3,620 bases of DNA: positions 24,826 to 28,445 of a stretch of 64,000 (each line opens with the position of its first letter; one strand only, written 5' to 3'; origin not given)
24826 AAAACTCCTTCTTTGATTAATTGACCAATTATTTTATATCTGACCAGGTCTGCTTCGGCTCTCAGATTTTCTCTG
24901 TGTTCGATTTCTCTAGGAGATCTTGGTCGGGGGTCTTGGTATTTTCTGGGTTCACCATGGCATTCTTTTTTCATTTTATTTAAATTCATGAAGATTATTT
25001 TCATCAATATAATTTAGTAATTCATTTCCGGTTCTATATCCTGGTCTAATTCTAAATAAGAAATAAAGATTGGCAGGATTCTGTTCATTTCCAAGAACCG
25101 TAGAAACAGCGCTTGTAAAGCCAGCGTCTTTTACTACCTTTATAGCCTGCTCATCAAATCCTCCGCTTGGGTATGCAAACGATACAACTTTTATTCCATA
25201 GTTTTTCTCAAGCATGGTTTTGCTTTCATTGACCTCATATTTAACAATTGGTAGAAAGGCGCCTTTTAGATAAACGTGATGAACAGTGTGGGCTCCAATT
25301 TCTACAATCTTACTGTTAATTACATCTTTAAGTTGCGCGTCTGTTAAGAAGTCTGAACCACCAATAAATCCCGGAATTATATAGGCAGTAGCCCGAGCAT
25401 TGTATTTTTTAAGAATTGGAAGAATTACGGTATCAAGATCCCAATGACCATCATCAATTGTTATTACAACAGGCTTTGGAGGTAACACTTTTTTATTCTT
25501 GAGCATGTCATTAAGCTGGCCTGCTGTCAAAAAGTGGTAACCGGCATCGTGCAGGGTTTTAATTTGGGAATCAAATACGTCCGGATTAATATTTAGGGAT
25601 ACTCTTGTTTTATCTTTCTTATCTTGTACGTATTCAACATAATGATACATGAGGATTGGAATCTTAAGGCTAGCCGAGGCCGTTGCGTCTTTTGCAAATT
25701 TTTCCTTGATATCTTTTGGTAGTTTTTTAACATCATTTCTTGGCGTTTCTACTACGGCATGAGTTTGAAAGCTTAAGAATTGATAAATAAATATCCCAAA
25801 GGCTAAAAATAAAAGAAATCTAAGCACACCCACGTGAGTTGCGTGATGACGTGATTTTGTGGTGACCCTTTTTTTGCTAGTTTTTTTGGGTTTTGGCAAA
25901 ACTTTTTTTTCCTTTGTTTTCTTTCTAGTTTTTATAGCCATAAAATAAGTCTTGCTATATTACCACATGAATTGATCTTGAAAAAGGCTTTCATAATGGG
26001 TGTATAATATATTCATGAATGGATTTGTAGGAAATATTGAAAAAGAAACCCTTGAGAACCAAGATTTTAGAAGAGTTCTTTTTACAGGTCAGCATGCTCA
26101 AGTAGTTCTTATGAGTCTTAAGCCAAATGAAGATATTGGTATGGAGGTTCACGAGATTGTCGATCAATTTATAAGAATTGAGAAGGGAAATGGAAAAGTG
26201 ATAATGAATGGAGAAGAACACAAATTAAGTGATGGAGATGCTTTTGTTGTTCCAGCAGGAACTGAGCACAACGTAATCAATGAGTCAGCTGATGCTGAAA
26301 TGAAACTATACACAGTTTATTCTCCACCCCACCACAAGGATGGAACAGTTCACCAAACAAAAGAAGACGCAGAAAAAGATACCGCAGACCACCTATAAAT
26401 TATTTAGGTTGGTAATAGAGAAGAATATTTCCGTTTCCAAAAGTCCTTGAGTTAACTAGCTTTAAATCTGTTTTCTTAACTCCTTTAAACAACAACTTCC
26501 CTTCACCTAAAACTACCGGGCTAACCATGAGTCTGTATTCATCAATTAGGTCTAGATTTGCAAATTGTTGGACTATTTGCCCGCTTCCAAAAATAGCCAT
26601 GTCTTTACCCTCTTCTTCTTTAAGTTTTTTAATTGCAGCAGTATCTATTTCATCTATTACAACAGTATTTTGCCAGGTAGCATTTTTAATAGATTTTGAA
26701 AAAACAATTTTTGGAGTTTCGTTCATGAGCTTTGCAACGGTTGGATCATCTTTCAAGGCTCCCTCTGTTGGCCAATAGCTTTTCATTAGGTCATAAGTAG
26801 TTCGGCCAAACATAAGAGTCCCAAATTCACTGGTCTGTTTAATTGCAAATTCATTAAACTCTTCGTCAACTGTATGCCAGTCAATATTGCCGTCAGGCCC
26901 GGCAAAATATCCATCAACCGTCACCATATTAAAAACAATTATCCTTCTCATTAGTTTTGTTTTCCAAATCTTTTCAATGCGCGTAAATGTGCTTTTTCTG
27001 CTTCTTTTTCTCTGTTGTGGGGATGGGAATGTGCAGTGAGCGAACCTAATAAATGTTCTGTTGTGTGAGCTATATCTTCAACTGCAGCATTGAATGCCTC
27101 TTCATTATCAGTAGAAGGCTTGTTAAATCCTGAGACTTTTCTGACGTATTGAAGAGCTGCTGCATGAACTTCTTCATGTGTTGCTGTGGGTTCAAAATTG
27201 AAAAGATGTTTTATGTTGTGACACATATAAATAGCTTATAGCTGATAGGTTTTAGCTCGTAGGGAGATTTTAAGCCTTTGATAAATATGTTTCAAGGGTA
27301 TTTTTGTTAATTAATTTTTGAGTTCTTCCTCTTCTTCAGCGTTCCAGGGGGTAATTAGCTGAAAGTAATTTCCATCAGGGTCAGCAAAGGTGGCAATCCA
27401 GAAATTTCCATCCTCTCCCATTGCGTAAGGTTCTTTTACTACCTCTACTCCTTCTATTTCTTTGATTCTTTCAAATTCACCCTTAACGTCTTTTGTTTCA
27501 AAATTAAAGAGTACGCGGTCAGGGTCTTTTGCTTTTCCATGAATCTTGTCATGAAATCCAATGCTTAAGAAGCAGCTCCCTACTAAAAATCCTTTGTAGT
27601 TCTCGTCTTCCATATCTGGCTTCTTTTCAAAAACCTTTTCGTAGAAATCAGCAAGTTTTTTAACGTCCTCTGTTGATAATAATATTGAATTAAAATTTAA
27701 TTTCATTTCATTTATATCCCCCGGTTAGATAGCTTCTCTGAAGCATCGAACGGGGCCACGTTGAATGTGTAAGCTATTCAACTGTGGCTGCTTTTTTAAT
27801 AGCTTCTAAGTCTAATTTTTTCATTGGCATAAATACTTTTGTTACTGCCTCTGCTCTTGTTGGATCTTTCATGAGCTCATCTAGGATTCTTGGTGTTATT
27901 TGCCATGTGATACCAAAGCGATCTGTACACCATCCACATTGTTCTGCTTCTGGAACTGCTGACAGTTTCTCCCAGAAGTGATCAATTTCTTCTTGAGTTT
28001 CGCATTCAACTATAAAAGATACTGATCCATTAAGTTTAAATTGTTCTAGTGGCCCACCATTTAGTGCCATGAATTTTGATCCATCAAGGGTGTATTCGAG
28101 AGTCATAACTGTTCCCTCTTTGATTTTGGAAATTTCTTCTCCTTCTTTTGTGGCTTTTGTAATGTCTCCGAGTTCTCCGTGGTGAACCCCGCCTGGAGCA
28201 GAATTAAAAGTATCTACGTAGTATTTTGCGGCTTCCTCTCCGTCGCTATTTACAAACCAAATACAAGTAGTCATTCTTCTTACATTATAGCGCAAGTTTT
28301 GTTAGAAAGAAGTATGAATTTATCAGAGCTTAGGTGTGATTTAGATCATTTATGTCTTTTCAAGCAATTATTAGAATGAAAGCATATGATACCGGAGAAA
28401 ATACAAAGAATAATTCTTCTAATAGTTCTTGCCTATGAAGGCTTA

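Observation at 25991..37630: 12-kb minus-strand accessory island of small detox/stress-type genes: five VOC/glyoxalase paralogs, two DUF1801, DHFR-like, cupin, DUF1697, alpha/beta hydrolases, PepSY, FNR-like reductase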

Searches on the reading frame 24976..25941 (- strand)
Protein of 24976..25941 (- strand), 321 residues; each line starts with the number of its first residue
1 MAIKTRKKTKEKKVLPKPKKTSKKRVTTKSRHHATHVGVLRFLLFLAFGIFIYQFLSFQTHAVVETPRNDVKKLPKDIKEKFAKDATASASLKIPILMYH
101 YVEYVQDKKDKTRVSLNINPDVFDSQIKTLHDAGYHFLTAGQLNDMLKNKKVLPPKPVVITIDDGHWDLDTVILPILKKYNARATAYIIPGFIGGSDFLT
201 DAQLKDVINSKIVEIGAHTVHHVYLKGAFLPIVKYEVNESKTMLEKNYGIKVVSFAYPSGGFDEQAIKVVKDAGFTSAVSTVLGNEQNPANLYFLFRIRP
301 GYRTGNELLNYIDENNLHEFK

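Call 6: search_protein_families(library=pfam, proteins=[window:24976-25941:-], max_evalue=0.01)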
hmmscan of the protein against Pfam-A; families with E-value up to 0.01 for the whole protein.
window:24976-25941:- (321 aa): 1 family
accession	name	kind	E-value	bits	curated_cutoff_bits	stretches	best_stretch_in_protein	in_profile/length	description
PF01522.26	Polysacc_deac_1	-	8.5e-22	77.9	23.1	1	153-276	4-122/124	Polysaccharide deacetylase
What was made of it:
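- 24976..25941 (-): polysaccharide deacetylase, the conserved left boundary of the slot. PF01522 (call 6).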

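Call 15: find_encoding_contigs(protein=window:24976-25941:-, flank=10000, max_places=10)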
Protein window:24976-25941:- (321 aa): no gene with exactly this product is on record in the collection.

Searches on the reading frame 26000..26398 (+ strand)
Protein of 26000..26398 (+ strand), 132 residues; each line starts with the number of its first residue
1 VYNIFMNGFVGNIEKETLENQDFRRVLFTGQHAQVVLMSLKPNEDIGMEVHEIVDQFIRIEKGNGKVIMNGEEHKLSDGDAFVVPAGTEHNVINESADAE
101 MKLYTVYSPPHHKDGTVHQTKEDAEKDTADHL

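Call 6: search_protein_families(library=pfam, proteins=[window:26000-26398:+], max_evalue=0.01)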
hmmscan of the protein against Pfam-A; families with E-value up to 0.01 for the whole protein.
window:26000-26398:+ (132 aa): 6 families
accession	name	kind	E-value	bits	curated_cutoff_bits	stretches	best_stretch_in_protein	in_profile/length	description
PF07883.17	Cupin_2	-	2e-16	59.9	27.2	1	37-107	2-70/70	Cupin domain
PF02311.25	AraC_binding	-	5.8e-06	26.5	21.1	1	56-110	25-78/135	AraC-like ligand binding domain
PF05899.18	Cupin_3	-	0.00013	22.1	23.5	1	55-89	26-61/74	EutQ-like cupin domain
PF01050.24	MannoseP_isomer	-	0.0037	17.9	23.6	1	27-95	22-90/116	Mannose-6-phosphate isomerase C-terminal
PF00190.28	Cupin_1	-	0.0063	16.5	22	1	51-113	51-120/151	Cupin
PF11699.14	CENP-C_C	-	0.0065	17.1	29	1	62-104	41-82/85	Mif2/CENP-C like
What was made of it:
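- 26015..26398 (+): Cupin_2 protein (127 aa from the revised ATG start); opposite strand to the block. Pfam PF07883, E 2e-16 (call 6).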

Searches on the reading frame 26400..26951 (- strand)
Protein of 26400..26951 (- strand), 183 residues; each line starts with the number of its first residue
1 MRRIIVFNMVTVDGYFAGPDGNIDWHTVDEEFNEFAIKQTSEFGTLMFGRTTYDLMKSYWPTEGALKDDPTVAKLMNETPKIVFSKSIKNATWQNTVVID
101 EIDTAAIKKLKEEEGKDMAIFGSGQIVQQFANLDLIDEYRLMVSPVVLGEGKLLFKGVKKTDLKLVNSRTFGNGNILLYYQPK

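Call 6: search_protein_families(library=pfam, proteins=[window:26400-26951:-], max_evalue=0.01)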
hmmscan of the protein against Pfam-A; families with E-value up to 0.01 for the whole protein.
window:26400-26951:- (183 aa): 1 family
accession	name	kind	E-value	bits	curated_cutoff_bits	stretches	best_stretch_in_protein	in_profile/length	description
PF01872.23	RibD_C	-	1.4e-24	87.5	24.1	1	4-176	3-196/197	RibD C-terminal domain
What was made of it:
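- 26400..26951 (-): RibD_C / dihydrofolate-reductase-family protein (183 aa). PF01872, E 1.4e-24 (call 6).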

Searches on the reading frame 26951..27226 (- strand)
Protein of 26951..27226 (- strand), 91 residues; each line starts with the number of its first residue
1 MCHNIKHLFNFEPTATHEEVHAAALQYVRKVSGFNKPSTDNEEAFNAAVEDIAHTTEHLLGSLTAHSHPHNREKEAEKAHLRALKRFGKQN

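Call 6: search_protein_families(library=pfam, proteins=[window:26951-27226:-], max_evalue=0.01)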
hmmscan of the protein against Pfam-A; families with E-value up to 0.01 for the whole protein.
window:26951-27226:- (91 aa): 1 family
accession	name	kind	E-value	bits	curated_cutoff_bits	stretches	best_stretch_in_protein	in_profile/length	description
PF10041.14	DUF2277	-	8.7e-36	122.6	25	1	1-78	1-78/78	Uncharacterized conserved protein (DUF2277)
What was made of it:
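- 26951..27226 (-): DUF2277 protein (91 aa). PF10041, E 9e-36 (call 6).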

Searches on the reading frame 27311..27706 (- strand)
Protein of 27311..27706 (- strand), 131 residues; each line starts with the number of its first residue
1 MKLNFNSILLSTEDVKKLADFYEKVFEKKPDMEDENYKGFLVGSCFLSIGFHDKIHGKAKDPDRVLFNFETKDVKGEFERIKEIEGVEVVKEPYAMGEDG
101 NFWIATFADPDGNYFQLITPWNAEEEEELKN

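Call 6: search_protein_families(library=pfam, proteins=[window:27311-27706:-], max_evalue=0.01)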
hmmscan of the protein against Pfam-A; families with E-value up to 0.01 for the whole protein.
window:27311-27706:- (131 aa): 3 families
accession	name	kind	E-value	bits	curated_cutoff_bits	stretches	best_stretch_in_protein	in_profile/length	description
PF00903.31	Glyoxalase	-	3.4e-09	37.5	20.6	1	5-117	2-121/121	Glyoxalase/Bleomycin resistance protein/Dioxygenase superfamily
PF12681.13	Glyoxalase_2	-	9e-07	29.3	30.1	1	5-116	1-112/118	Glyoxalase-like domain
PF18029.7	Glyoxalase_6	-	8.2e-06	26.9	23.6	1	8-118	2-106/106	Glyoxalase-like domain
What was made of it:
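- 27311..27706 (-): VOC_a, Glyoxalase/VOC-fold protein (131 aa). PF00903, E 3e-9 (call 6).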

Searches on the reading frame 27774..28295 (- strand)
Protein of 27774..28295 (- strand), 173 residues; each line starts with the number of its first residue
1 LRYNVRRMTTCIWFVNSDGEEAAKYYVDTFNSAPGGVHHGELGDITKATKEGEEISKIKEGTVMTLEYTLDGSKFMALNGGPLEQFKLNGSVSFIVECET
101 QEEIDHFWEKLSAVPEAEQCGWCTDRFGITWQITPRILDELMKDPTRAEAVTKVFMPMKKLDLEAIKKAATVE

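Call 6: search_protein_families(library=pfam, proteins=[window:27774-28295:-], max_evalue=0.01)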
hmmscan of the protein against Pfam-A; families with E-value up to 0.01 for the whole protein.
window:27774-28295:- (173 aa): 1 family
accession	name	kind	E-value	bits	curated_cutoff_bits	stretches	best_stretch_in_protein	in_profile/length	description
PF06983.19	3-dmu-9_3-mt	-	9.5e-34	116.8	24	1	7-134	2-116/116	3-demethylubiquinone-9 3-methyltransferase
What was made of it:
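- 27774..28274 (-): PhnB_a, PF06983 VOC-fold protein with the CGWC motif (166 aa from the revised start). It is the anchor gene of the neighbourhood. PF06983, E 9.5e-34 (call 6).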

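Call 27: find_related_loci(query=A2, collection=genome_contigs, flank=10000)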
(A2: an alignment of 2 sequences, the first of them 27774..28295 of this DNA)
Query A2 (173 aa) in genome_contigs; peptide patterns used: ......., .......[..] (x = any residue, [..] = any of these).
249 stretches matched a pattern; 18 encode a relative of the query (tblastn E <= 1e-3); 17 distinct loci.
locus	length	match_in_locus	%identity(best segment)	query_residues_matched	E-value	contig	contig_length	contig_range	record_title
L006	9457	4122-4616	73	4-169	4e-86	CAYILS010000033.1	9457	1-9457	MAG TPA_asm: uncultured Pseudomonadales bacterium isolate ERP119705_co23_57 genome assembly, contig: NODE_7624_length_94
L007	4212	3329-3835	72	3-170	8e-85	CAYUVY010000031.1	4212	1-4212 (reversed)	MAG TPA_asm: uncultured Gammaproteobacteria bacterium isolate SRP298887_co1_124 genome assembly, contig: NODE_28150_leng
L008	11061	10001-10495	73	5-170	7e-84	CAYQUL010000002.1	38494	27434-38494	MAG TPA_asm: uncultured Gammaproteobacteria bacterium isolate SRP342105_co1_495 genome assembly, contig: NODE_1329_lengt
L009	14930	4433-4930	72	4-169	1e-83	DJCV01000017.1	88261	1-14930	MAG TPA_asm: Candidatus Woesebacteria bacterium UBA5941 UBA5941_contig_91, whole genome shotgun sequence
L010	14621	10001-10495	70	5-170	3e-83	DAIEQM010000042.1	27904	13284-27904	MAG TPA_asm: Candidatus Woesebacteria bacterium isolate clean1188 k141_174887, whole genome shotgun sequence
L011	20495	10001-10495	72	5-170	5e-83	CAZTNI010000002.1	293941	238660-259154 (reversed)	MAG TPA_asm: uncultured Candidatus Saccharibacteria bacterium isolate SRP292972_co1_97 genome assembly, contig: NODE_52_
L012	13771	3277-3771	72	5-170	8e-83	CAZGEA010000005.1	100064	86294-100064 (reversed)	MAG TPA_asm: uncultured Gammaproteobacteria bacterium isolate SRP286056_co1_758 genome assembly, contig: NODE_153_length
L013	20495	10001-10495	72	5-170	2e-82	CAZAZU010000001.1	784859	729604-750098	MAG TPA_asm: uncultured Gammaproteobacteria bacterium isolate SRP178908_co1_328 genome assembly, contig: NODE_1_length_7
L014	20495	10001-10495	71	5-170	1e-82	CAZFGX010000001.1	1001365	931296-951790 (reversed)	MAG TPA_asm: uncultured Gammaproteobacteria bacterium isolate SRP342105_co1_501 genome assembly, contig: NODE_2_length_1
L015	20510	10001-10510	70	1-170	8e-82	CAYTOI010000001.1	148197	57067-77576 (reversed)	MAG TPA_asm: uncultured Pseudomonadales bacterium isolate SRP278252_co2_194 genome assembly, contig: NODE_128_length_148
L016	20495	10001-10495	70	5-170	1e-81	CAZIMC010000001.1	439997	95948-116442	MAG TPA_asm: uncultured Gammaproteobacteria bacterium isolate SRP170004_co1_20 genome assembly, contig: NODE_13_length_4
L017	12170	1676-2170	69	5-170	2e-81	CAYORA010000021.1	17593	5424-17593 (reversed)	MAG TPA_asm: uncultured Gammaproteobacteria bacterium isolate SRP170004_co1_164 genome assembly, contig: NODE_4978_lengt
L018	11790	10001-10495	69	5-170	3e-81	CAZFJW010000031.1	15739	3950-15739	MAG TPA_asm: uncultured Gammaproteobacteria bacterium isolate SRP342105_co1_31 genome assembly, contig: NODE_5020_length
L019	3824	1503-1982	71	10-170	6e-81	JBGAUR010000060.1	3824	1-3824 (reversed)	MAG: Candidatus Paceibacteria bacterium isolate MAG_AAO_AS.83 AAOAS-83_NODE_60_length_3824_cov_1.994396, whole genome sh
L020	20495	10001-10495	69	5-170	2e-80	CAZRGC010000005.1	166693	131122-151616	MAG TPA_asm: uncultured Gammaproteobacteria bacterium isolate SRP173033_co1_108 genome assembly, contig: NODE_88_length_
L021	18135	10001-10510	91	1-170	2e-108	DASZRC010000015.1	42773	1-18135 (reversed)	MAG TPA_asm: Patescibacteria group bacterium isolate SMAG_U6014 k141_670456, whole genome shotgun sequence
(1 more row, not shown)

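Call 36: search_protein_families(library=pfam, alignment_id=A3, max_evalue=0.001)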
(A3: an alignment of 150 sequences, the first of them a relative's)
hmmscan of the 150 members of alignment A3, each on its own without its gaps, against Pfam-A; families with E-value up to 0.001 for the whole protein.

A. member 1, L006:2309-3076:- (255 aa): 1 family
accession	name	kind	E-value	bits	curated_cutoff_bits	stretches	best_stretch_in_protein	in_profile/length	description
PF02567.21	PhzC-PhzF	-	1.4e-12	48.2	27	1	36-129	3-100/281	Phenazine biosynthesis-like protein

B. families by the number of members that match (of 150 scanned): 94 families (the first 25 are shown)
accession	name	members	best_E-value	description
PF06983.19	3-dmu-9_3-mt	22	2.3e-33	3-demethylubiquinone-9 3-methyltransferase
PF00903.31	Glyoxalase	10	3.3e-11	Glyoxalase/Bleomycin resistance protein/Dioxygenase superfamily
PF08818.16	DUF1801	7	8.1e-19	Domain of unknown function (DU1801)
PF11188.13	DUF2975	4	1.3e-30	Protein of unknown function (DUF2975)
PF00856.33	SET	3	5.4e-20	SET domain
PF13376.11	OmdA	3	9.7e-17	Bacteriocin-protection, YdeI or OmpD-Associated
PF03073.20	TspO_MBR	2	3e-47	TspO/MBR family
PF01725.21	Ham1p_like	2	1.8e-43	Ham1 family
PF00535.33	Glycos_transf_2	2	6.8e-35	Glycosyl transferase family 2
PF08922.17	DUF1905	2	4.8e-25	Domain of unknown function (DUF1905)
PF14117.11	DUF4287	2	5.8e-23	Domain of unknown function (DUF4287)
PF24717.1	DUF7672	2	2.1e-22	Family of unknown function (DUF7672)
PF00156.33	Pribosyltran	2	4.1e-19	Phosphoribosyl transferase domain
PF00404.24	Dockerin_1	2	1.1e-18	Dockerin type I domain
PF00313.28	CSD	2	3.7e-17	'Cold-shock' DNA-binding domain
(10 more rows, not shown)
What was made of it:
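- A Pfam census of 150 neighbouring ORFs in 14 genomes found 22 hits to PF06983, 10 to Glyoxalase, 7 to DUF1801, 3 to SET and 3 to OmdA (call 36).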

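Call 63: search_protein_families(library=pfam, proteins=[L021:2597-3100:+, L021:3324-3941:+, L021:4397-4687:+, L021:8286-8783:+, L021:1042-1518:+, L021:1528-1737:+, L021:400-993:+, L021:4-336:+], max_evalue=0.01)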
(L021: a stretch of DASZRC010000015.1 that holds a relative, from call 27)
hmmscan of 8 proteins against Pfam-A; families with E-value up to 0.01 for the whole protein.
L021:2597-3100:+ (167 aa): 0 families

L021:3324-3941:+ (205 aa): 4 families
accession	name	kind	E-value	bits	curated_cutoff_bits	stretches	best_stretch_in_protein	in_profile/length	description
PF13023.12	HD_3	-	3.5e-43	147.8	22.5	1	32-169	1-142/165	HD domain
PF01966.28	HD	-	5.8e-10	39.9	22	1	54-155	1-116/116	HD domain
PF12917.13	YfbR-like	-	2.2e-06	27.9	25.9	1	43-158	15-141/182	5'-deoxynucleotidase YfbR-like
PF08668.18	HDOD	-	0.0072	16.3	22.9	0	50-113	91-155/196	HDOD domain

L021:4397-4687:+ (96 aa): 1 family
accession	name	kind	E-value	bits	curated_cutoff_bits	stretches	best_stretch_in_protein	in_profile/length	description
PF22278.2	DUF6958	-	1.3e-23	83.5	27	1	11-93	2-90/90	Family of unknown function (DUF6958)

L021:8286-8783:+ (165 aa): 0 families

L021:1042-1518:+ (158 aa): 1 family
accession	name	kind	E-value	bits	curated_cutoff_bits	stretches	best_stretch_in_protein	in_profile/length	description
PF11188.13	DUF2975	-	4.9e-23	81.9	27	1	43-158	16-130/130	Protein of unknown function (DUF2975)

L021:1528-1737:+ (69 aa): 4 families
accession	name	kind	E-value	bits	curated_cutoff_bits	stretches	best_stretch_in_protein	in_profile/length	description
PF13443.12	HTH_26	-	1.1e-25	90.1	22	1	6-68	1-63/63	Cro/C1-type HTH DNA-binding domain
PF01381.28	HTH_3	-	3.6e-05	24.2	23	1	12-61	6-54/55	Helix-turn-helix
PF12844.13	HTH_19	-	0.0033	17.8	30.2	1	10-63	7-59/64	Helix-turn-helix domain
PF13560.12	HTH_31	-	0.006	17.3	27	1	13-61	12-60/64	Helix-turn-helix domain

L021:400-993:+ (197 aa): 1 family
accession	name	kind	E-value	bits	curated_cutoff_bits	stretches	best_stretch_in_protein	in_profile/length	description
PF01872.23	RibD_C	-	7.2e-20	72.1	24.1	1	2-185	1-196/197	RibD C-terminal domain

L021:4-336:+ (110 aa): 0 families

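Call 75: search_solved_structures(query=window:27774-28274:-, max_evalue=0.00001)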
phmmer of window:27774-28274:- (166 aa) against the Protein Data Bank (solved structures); distinct sequences matched with E-value up to 0.00001: 2.
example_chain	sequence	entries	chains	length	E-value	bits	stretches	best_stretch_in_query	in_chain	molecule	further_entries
1u69_A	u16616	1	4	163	6.7e-24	87.6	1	2-162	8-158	hypothetical protein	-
3oms_A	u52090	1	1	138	1e-11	48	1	46-127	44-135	PhnB protein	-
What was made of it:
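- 27774..28274 (-): Nearest PDB entry is 1U69, a hypothetical protein (call 75).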

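Call 88: find_related_loci(query=A2, collection=viral_contigs, flank=5000)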
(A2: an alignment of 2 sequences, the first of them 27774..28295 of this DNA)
Query A2 (173 aa) in viral_contigs; peptide patterns used: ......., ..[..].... (x = any residue, [..] = any of these).
167 stretches matched a pattern, but none encodes a relative of the query by tblastn (E <= 1e-3).
